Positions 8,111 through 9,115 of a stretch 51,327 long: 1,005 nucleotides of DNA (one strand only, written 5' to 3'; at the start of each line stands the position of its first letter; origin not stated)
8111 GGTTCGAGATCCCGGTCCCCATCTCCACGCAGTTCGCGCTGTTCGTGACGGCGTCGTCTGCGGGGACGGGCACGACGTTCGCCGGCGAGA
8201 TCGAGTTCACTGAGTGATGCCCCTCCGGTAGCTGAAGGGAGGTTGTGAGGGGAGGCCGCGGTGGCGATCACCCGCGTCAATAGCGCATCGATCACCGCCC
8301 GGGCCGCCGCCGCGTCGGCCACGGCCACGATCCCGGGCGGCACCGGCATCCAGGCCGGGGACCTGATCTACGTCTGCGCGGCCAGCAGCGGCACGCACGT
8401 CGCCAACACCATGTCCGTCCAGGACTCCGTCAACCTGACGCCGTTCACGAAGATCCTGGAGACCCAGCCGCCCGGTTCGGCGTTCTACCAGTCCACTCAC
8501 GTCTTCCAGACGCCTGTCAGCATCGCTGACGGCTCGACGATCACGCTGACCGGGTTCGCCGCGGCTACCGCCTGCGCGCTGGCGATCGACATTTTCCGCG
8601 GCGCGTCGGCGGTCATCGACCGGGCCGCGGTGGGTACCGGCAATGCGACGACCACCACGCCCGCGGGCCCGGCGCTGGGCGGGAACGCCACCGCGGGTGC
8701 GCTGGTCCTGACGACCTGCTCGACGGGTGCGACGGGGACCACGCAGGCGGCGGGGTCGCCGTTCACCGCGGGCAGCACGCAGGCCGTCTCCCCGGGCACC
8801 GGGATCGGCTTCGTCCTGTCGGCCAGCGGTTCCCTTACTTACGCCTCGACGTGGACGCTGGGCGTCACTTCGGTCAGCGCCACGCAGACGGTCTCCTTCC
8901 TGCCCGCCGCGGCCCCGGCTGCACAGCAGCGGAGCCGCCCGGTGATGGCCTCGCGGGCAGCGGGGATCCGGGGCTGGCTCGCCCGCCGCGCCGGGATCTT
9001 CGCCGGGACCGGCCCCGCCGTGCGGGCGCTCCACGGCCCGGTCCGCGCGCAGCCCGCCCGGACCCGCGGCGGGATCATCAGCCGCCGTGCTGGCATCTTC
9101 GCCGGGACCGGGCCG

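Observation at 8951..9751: Arg-rich 33-38-aa tandem-repeat array in a 558-aa head/neck-region protein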

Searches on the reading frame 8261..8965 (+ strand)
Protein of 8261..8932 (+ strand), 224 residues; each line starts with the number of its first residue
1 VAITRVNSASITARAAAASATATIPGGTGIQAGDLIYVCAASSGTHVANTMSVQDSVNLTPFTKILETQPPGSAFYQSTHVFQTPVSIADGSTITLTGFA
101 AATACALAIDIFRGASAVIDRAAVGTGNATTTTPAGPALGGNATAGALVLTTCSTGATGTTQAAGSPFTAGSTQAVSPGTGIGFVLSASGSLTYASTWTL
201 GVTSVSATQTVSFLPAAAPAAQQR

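Call 23: find_homologous_proteins(query=window:8261-8932:+, max_evalue=0.001)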
Query window:8261-8932:+ (224 aa): 8 proteins with E <= 0.001 among 8000 candidates.
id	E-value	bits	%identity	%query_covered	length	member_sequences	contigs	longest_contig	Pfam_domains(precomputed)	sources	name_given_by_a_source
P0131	4.7e-54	201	57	92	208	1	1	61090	-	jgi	-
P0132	4.3e-48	182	55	95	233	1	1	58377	-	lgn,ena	-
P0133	1.3e-47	180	55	95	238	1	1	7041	-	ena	-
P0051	9.4e-47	177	54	95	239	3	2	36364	-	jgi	-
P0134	1.4e-44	170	54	95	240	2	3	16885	-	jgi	-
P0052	6.6e-40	155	47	96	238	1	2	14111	-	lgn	-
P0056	8.4e-39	152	52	94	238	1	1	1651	-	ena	-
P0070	6.5e-30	123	49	79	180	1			-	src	-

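Call 24: find_encoding_contigs(protein=P0131, flank=8000, max_places=1)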
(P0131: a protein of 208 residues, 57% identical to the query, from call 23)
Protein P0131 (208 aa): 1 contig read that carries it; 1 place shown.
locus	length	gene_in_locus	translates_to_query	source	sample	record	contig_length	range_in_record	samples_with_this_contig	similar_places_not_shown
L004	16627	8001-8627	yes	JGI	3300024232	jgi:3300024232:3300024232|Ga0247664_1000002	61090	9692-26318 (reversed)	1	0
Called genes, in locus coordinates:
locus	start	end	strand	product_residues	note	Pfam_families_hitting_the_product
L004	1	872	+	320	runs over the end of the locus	PF13692:Glyco_trans_1_4 (weak), PF00534:Glycos_transf_1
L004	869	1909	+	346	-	PF01370:Epimerase, PF02719:Polysacc_synt_2 (weak), PF04321:RmlD_sub_bind (weak), PF07993:NAD_binding_4, PF16363:GDP_Man_Dehyd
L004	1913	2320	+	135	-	-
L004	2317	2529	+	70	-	-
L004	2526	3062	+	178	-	PF13847:Methyltransf_31, PF13649:Methyltransf_25 (weak)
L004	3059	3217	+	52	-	-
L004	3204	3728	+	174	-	-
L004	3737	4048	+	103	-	-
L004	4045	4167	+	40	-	-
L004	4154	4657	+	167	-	-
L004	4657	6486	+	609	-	-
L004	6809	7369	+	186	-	-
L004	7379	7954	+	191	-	-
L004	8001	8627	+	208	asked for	-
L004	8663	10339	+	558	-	-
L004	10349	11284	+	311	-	-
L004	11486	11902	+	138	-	-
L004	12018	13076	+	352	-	PF13524:Glyco_trans_1_2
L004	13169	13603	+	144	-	-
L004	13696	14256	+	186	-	-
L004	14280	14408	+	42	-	-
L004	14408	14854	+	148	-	-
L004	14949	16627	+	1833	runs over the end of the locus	-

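Call 34: search_solved_structures(query=A3, max_evalue=1)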
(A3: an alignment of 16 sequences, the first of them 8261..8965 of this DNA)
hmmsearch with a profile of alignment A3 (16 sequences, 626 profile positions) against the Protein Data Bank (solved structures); distinct sequences matched with E-value up to 1: 0.

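Call 37: predict_structure(alignment_id=A3)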
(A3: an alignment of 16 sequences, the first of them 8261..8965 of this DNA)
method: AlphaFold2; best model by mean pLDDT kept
length: 235 residues; sequences in the alignment: 16
mean_pLDDT: 89.8   pTM: 0.86
mean pLDDT of the five models: 89.8, 85.8, 76.5, 76.4, 67.1
residues with pLDDT >= 90: 172; 70-90: 44; 50-70: 17; < 50: 2
segments of 3 or more residues with pLDDT < 50: none
pLDDT, mean of each block of 10 residues (from residue 1): 88 91 90 96 82 95 95 92 95 94 93 95 93 93 94 90 93 89 95 93 95 84 57 58
secondary structure, 60 per line:
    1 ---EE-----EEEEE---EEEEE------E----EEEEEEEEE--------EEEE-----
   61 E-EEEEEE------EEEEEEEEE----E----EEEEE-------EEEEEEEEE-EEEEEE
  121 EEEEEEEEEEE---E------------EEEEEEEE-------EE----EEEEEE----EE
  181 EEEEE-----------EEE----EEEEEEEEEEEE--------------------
elements in order: E11-15 E19-23 E35-43 E52-55 E63-68 E75-83 E93-97 E105-113 E115-131 E148-155 E169-174 E179-185 E197-199 E204-215

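Call 40: fold_search(model_id=the predicted structure, library=pdb)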
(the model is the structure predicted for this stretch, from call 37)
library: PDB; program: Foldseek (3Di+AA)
matches with E <= 10: 745; with E <= 0.001: 0
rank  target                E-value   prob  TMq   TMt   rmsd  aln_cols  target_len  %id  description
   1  7v1v_B                2.4e-02  0.30  0.23  0.15  14.0       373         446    8  Difructose dianhydride I synthase/hydrolase (alphaFFase1) from Bifidobacterium dentium, ligand-free form (released 2021-11-03)
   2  9eva_D                4.8e-02  0.54  0.29  0.13  18.0       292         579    8  3DFlex refinement of the CryoEM structure of DeCLIC nanodisc with 10mM calcium (released 2025-04-09)
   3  5v00_A                5.6e-02  0.30  0.23  0.27  11.6       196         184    9  Structure of HutD from Pseudomonas fluorescens SBW25 (Formate condition) (released 2017-03-15)
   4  2vvf_A                5.9e-02  0.33  0.26  0.24  13.8       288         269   12  Crystal structure of the major capsid protein P2 from Bacteriophage PM2 (released 2008-09-16)
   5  1yll_D                6.3e-02  0.35  0.23  0.26   9.9       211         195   11  Crystal Structure of the Conserved Protein of Unknown Function PA5104 from Pseudomonas aeruginosa PAO1 (released 2005-03-01)
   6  8ic8_A                7.0e-02  0.33  0.27  0.19  13.0       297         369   10  Exo-alpha-D-arabinofuranosidase from Microbacterium arabinogalactanolyticum (released 2023-08-16)
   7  9qvf_C                7.0e-02  0.16  0.22  0.18  17.6       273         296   11  Turnip Crinkle Virus: virus-like particles (TCV-P38+1) (released 2025-04-23)
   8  8ic8_B                8.2e-02  0.41  0.29  0.21  12.6       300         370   10  Exo-alpha-D-arabinofuranosidase from Microbacterium arabinogalactanolyticum (released 2023-08-16)
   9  6g43_A                8.2e-02  0.14  0.20  0.12  19.0       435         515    7  Crystal structure of SeMet-labeled mavirus major capsid protein lacking the C-terminal domain (released 2018-07-04)
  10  7pln_B                8.6e-02  0.51  0.29  0.28  11.2       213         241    7  Structure of the APCbeta domain of Plasmodium vivax perforin-like protein 1 (released 2022-06-29)
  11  8ic8_H                8.6e-02  0.28  0.26  0.19  13.1       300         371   10  Exo-alpha-D-arabinofuranosidase from Microbacterium arabinogalactanolyticum (released 2023-08-16)
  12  6g44_C                8.6e-02  0.16  0.21  0.12  17.4       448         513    6  Crystal structure of mavirus major capsid protein lacking the C-terminal domain (released 2018-07-04)
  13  6v4s_C                9.1e-02  0.23  0.25  0.11  19.0       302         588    9  A Closed pore conformation of a Pentameic ligand-gated ion channel with additional N-terminal domain (released 2020-06-03)
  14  4qaw_D                9.1e-02  0.11  0.20  0.11  19.6       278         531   13  Structure of modular Xyn30D from Paenibacillus barcinonensis (released 2014-10-08)
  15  9eva_A                1.0e-01  0.41  0.29  0.13  17.7       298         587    8  3DFlex refinement of the CryoEM structure of DeCLIC nanodisc with 10mM calcium (released 2025-04-09)
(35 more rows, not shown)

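Call 44: fold_search(model_id=the predicted structure, library=viral)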
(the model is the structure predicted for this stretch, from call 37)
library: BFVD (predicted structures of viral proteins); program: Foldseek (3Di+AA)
matches with E <= 10: 1168; with E <= 0.001: 71
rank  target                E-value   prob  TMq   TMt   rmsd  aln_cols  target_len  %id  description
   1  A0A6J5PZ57            1.1e-10  1.00  0.70  0.71  13.5       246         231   18  Uncharacterized protein [uncultured Caudovirales phage]
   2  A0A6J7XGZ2            1.1e-09  1.00  0.77  0.28   4.3       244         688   18  Uncharacterized protein [uncultured Caudovirales phage]
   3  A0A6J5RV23            3.8e-09  1.00  0.70  0.51   3.8       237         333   22  Ig-like domain-containing protein [uncultured Caudovirales phage]
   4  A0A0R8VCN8            5.8e-09  1.00  0.70  0.27   3.7       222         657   17  (no name in the UniProt tables at hand)
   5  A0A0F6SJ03            1.1e-08  1.00  0.69  0.67   3.7       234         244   18  Uncharacterized protein [Sinorhizobium phage phiN3]
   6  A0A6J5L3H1            1.8e-08  1.00  0.75  0.75   7.0       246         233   21  Uncharacterized protein [uncultured Caudovirales phage]
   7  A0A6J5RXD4            2.8e-08  1.00  0.77  0.36   2.9       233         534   21  Uncharacterized protein [uncultured Caudovirales phage]
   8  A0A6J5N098            4.1e-08  1.00  0.75  0.69   4.9       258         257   16  Uncharacterized protein [uncultured Caudovirales phage]
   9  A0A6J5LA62            8.2e-08  1.00  0.72  0.68   4.6       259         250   15  Uncharacterized protein [uncultured Caudovirales phage]
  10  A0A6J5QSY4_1          1.6e-07  1.00  0.68  0.14   3.4       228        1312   18  Carbohydrate-binding, CenC-like [uncultured Caudovirales phage]
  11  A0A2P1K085            1.8e-07  1.00  0.68  0.51   3.3       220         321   14  (no name in the UniProt tables at hand)
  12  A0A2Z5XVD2            4.2e-07  1.00  0.70  0.27   4.0       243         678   14  Minor tail protein [Mycobacterium phage PP]
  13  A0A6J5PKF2            4.2e-07  1.00  0.68  0.64   5.0       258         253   17  Uncharacterized protein [uncultured Caudovirales phage]
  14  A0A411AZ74            4.7e-07  1.00  0.63  0.72   5.1       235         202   13  Minor tail protein [Mycobacterium phage Stubby]
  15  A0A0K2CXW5            5.0e-07  1.00  0.64  0.65   3.9       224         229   13  (no name in the UniProt tables at hand)
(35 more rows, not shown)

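Call 58: search_dna_similar(query=window:8261-8932:+, collection=phages, mode=protein, max_evalue=0.1, max_rows=20)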
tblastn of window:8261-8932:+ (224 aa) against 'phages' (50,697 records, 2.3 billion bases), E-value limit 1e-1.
No match.
